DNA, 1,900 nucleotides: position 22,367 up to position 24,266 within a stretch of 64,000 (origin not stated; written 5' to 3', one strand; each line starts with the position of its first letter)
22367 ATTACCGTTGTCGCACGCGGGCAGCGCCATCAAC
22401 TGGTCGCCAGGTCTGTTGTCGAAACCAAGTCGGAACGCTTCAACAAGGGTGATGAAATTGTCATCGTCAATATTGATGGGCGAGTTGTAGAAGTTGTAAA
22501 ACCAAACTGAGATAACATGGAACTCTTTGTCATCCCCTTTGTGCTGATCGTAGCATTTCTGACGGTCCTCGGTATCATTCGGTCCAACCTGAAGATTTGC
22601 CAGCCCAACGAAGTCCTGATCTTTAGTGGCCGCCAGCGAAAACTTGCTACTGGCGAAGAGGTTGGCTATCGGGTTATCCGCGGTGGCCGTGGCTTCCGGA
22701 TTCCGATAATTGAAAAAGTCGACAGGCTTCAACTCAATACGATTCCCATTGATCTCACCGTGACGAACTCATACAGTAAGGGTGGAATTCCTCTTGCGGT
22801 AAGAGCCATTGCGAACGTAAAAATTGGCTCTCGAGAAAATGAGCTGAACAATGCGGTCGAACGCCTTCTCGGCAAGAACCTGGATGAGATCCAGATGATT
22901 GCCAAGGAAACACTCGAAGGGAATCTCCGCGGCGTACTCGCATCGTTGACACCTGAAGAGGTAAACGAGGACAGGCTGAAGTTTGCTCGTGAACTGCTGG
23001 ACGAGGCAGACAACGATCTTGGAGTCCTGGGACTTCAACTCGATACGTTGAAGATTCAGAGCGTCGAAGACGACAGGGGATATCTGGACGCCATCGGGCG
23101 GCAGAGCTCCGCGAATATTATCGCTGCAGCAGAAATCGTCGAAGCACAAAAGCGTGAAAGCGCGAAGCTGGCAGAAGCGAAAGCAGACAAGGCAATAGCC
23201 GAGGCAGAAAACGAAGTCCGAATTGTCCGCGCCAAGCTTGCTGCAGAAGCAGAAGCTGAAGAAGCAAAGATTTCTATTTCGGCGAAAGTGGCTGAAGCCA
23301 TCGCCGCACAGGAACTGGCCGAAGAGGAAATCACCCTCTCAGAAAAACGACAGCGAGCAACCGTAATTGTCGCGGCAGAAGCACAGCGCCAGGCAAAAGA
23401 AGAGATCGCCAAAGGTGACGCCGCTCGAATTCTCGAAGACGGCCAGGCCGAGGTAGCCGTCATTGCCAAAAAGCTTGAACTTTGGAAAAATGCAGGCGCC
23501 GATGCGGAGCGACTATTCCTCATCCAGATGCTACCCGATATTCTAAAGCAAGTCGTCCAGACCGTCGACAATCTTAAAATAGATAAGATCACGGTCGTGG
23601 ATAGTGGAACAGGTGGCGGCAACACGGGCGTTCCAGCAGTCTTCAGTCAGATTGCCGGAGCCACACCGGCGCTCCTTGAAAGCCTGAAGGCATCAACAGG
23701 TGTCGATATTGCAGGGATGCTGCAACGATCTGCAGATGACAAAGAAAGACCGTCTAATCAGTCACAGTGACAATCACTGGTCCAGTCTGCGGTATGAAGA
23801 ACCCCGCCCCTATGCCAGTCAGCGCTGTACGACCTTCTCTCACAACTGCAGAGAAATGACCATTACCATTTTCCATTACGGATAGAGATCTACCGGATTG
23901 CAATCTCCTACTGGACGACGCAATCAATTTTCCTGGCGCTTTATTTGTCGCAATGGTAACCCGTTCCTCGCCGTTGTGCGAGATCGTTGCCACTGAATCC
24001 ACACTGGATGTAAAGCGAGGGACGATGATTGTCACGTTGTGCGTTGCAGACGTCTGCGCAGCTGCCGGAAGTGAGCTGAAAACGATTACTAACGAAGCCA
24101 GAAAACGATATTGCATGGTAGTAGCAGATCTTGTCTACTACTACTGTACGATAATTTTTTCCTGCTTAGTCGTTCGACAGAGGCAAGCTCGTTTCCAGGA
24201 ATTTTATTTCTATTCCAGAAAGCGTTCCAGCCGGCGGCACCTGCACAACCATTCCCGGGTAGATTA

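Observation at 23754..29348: Five-gene operon resembling a non-canonical chaperone-usher fibre system: three paralogous secreted subunits, an Ig-fold chaperone-like protein and a LysM-bearing beta-barrel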

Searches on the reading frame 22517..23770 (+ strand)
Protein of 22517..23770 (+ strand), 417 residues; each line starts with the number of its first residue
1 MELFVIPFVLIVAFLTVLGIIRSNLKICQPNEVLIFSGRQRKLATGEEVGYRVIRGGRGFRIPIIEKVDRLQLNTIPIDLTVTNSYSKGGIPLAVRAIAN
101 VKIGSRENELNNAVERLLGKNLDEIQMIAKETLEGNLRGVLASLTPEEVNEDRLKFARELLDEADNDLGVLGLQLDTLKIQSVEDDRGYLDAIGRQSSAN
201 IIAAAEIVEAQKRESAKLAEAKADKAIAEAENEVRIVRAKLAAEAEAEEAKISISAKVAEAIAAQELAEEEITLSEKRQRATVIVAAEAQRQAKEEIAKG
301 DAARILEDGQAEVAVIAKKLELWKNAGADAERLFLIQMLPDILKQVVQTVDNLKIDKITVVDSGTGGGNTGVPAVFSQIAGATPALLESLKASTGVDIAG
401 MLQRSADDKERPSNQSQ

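Call 74: search_protein_families(library=pfam, proteins=[window:22517-23770:+], max_evalue=0.001)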
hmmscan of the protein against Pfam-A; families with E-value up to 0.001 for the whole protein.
window:22517-23770:+ (417 aa): 2 families
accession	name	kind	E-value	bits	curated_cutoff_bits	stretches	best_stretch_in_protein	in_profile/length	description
PF01145.31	Band_7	-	6e-22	79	23.6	1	27-212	2-174/176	SPFH domain / Band 7 family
PF15975.10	Flot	-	5e-05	23.8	27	1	287-367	2-81/124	Flotillin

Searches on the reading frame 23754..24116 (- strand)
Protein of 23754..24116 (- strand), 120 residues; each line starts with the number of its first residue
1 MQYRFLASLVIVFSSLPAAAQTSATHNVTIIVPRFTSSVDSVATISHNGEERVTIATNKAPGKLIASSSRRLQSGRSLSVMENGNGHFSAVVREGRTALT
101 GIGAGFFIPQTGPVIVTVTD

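Call 3: search_protein_families(library=pfam, proteins=[window:23754-24116:-], max_evalue=1)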
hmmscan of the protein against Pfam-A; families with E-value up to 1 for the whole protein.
window:23754-24116:- (120 aa): 0 families

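Call 4: search_protein_families(library=ncbifam, proteins=[window:23754-24116:-], max_evalue=1)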
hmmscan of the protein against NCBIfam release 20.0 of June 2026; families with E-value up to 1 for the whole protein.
window:23754-24116:- (120 aa): 0 families
